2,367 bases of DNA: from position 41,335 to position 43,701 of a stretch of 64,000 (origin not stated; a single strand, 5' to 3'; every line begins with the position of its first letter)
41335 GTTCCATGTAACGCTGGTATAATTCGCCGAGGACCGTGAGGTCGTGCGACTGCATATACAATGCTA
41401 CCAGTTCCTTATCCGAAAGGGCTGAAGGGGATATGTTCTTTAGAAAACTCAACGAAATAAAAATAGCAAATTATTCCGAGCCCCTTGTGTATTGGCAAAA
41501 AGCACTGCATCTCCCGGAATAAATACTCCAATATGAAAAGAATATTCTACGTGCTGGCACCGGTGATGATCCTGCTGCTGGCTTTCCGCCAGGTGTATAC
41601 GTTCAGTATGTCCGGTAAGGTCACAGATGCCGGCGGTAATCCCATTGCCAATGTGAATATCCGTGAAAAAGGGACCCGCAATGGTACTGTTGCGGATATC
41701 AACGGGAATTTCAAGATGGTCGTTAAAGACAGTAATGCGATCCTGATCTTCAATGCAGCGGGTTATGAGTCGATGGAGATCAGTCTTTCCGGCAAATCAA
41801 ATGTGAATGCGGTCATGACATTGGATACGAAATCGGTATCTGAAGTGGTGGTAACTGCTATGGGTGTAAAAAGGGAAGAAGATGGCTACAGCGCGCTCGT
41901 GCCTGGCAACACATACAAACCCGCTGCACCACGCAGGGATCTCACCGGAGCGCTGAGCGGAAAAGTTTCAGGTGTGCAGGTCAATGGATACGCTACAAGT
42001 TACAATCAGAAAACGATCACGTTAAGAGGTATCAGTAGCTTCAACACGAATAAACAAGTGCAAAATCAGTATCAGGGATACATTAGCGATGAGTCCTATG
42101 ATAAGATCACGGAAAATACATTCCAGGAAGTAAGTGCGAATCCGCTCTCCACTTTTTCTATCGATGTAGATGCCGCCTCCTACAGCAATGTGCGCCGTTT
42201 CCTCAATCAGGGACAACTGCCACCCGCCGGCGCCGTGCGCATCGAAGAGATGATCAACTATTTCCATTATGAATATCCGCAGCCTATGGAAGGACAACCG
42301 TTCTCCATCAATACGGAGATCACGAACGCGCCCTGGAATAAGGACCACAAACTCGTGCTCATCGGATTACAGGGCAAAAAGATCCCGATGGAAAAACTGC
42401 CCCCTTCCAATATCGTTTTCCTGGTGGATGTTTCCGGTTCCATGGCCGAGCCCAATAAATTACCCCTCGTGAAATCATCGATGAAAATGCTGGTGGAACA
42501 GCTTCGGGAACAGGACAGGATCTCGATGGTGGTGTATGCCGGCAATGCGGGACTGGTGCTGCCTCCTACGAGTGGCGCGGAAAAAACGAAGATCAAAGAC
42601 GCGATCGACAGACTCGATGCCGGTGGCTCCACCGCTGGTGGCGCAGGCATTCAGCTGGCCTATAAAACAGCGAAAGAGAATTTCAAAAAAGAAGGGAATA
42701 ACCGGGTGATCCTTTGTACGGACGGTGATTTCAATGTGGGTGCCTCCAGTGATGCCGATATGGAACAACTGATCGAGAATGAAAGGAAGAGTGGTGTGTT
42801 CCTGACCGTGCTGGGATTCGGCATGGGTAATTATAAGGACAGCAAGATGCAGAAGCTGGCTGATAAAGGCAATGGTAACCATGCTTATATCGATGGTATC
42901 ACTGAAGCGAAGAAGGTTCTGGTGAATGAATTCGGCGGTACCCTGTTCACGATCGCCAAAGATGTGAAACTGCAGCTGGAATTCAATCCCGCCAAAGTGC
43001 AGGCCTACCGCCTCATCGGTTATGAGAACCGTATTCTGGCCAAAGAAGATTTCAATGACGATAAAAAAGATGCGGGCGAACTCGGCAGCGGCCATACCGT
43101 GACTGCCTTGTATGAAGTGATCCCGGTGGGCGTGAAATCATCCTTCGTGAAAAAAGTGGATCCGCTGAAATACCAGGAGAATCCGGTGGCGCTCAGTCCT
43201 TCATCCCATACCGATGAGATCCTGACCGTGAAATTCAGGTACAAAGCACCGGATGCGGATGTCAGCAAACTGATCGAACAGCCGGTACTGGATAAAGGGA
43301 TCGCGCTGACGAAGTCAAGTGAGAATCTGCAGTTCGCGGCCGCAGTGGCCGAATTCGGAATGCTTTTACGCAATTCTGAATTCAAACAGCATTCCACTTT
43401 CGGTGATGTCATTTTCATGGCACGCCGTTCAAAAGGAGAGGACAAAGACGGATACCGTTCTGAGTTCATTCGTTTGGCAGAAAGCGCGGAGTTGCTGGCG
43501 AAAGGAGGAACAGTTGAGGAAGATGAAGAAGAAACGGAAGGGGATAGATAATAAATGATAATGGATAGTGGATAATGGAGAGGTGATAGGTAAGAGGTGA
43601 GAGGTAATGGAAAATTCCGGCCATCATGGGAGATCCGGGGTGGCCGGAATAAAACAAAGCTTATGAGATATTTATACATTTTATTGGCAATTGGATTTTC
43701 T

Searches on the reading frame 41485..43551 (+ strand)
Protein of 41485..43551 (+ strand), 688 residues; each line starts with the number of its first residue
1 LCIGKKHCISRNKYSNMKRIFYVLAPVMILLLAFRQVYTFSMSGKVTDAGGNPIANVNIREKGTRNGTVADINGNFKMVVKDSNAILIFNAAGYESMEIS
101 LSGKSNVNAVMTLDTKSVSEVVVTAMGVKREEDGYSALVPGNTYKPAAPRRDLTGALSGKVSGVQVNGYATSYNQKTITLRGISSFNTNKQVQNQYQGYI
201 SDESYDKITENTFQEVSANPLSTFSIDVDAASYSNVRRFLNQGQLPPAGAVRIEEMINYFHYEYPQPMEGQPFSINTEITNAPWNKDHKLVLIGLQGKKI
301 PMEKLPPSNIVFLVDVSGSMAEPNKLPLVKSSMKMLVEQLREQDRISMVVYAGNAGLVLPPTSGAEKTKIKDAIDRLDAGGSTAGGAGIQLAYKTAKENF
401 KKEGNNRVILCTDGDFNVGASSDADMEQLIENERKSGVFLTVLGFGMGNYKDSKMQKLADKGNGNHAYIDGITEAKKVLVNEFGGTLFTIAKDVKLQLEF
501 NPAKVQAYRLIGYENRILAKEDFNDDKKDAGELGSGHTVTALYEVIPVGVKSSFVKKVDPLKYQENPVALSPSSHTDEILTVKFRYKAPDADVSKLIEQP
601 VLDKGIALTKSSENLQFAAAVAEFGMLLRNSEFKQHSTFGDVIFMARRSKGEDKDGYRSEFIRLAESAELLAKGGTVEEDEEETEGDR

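Call 99: search_protein_families(library=pfam, proteins=[window:41485-43551:+], max_evalue=0.00001)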
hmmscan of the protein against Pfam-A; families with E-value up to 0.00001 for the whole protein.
window:41485-43551:+ (688 aa): 7 families
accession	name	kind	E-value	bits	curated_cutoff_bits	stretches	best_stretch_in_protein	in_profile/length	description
PF12034.13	YfbK_C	-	3.5e-76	255.9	25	1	485-669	1-182/184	Uncharacterized protein YfbK, C-terminal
PF12450.13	vWF_A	-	1.2e-42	144.2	25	1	201-291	3-93/94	von Willebrand factor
PF00092.34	VWA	-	1e-21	78.4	23.8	1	309-469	1-161/174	von Willebrand factor type A domain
PF13519.12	VWA_2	-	4.6e-17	63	27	1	310-414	1-106/107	von Willebrand factor type A domain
PF13715.12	CarbopepD_reg_2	-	5.4e-15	55.6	32.2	1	43-123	2-88/88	CarboxypepD_reg-like domain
PF13768.12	VWA_3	-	1.5e-11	45.1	27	1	309-465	2-152/155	von Willebrand factor type A domain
PF13620.12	CarboxypepD_reg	-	8.2e-07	29.7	32.3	1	42-108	2-76/82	Carboxypeptidase regulatory-like domain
